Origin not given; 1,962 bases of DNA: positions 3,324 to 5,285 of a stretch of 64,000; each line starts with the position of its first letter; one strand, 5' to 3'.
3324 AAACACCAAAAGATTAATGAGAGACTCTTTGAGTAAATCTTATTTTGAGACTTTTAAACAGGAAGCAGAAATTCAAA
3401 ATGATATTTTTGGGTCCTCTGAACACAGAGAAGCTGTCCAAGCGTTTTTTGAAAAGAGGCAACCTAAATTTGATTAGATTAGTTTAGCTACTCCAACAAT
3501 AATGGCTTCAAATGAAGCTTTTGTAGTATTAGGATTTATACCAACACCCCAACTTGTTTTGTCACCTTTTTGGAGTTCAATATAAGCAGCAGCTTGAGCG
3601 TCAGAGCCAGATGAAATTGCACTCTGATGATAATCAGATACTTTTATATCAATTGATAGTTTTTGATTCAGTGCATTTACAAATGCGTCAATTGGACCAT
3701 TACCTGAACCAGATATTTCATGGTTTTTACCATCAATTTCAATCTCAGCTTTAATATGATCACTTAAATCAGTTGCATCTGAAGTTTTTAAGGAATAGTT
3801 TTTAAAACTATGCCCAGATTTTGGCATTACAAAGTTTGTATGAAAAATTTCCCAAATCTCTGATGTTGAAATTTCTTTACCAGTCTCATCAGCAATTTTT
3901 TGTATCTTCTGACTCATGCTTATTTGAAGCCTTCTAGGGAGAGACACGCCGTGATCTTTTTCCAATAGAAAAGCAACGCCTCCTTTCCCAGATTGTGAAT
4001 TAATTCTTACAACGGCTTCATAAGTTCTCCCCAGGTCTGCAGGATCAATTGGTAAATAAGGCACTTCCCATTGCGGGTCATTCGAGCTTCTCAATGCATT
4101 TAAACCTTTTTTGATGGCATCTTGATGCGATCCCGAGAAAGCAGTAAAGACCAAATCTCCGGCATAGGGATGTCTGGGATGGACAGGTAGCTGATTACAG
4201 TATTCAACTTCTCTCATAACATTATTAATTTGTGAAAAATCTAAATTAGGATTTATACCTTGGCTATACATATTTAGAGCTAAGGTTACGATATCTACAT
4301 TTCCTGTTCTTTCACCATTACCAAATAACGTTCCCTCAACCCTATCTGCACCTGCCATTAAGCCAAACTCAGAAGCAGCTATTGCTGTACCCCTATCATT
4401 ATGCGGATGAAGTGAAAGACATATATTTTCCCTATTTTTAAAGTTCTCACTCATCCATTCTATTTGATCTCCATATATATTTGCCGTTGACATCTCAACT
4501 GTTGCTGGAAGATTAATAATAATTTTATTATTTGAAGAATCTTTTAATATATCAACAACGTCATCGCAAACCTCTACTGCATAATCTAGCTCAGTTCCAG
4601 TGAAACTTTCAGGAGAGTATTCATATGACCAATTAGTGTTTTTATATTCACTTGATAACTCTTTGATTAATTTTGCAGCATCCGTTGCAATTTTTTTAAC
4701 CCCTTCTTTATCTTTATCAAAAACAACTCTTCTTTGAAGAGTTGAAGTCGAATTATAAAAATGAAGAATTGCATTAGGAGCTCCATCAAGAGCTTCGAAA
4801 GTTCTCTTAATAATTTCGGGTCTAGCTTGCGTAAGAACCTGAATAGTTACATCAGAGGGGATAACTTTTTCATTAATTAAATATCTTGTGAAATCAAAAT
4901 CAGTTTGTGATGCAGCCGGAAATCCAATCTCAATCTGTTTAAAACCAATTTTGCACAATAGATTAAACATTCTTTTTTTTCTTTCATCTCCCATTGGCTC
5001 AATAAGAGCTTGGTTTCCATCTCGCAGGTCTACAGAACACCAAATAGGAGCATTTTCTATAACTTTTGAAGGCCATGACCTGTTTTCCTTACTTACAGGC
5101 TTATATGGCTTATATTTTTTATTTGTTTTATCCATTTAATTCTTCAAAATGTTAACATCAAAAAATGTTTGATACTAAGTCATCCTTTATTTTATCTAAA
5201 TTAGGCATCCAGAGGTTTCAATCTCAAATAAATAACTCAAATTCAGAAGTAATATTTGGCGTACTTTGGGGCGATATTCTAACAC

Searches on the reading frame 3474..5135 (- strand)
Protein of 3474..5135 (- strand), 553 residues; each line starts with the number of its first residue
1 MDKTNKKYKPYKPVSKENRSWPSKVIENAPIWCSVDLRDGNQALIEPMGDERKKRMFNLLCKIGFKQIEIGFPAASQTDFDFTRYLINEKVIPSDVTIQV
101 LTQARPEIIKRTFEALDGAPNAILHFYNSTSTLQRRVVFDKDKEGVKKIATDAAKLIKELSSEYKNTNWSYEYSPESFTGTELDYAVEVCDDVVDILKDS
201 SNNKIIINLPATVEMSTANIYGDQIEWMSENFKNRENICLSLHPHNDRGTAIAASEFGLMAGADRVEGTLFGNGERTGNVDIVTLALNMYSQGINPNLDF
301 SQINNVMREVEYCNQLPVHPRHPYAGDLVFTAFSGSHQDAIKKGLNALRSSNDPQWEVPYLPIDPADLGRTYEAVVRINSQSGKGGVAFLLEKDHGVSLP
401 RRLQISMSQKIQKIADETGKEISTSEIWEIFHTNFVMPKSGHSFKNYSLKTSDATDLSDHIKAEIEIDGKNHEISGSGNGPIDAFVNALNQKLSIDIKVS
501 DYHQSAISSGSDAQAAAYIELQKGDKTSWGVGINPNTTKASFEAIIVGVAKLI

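Call 75: search_protein_families(library=pfam, proteins=[window:3474-5135:-], max_evalue=0.00001)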
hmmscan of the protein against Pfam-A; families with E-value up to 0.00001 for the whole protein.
window:3474-5135:- (553 aa): 3 families
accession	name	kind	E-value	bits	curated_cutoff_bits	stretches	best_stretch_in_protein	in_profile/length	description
PF00682.25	HMGL-like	-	7.6e-73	245.5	29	1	30-308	2-258/260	HMGL-like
PF22615.1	IPMS_D2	-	6.6e-37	126.1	27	1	327-392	1-66/66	Alpha-isopropylmalate synthase, post-catalytic domain-like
PF08502.15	LeuA_dimer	-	1.1e-30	106.6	24.9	1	421-552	1-130/131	LeuA allosteric (dimerisation) domain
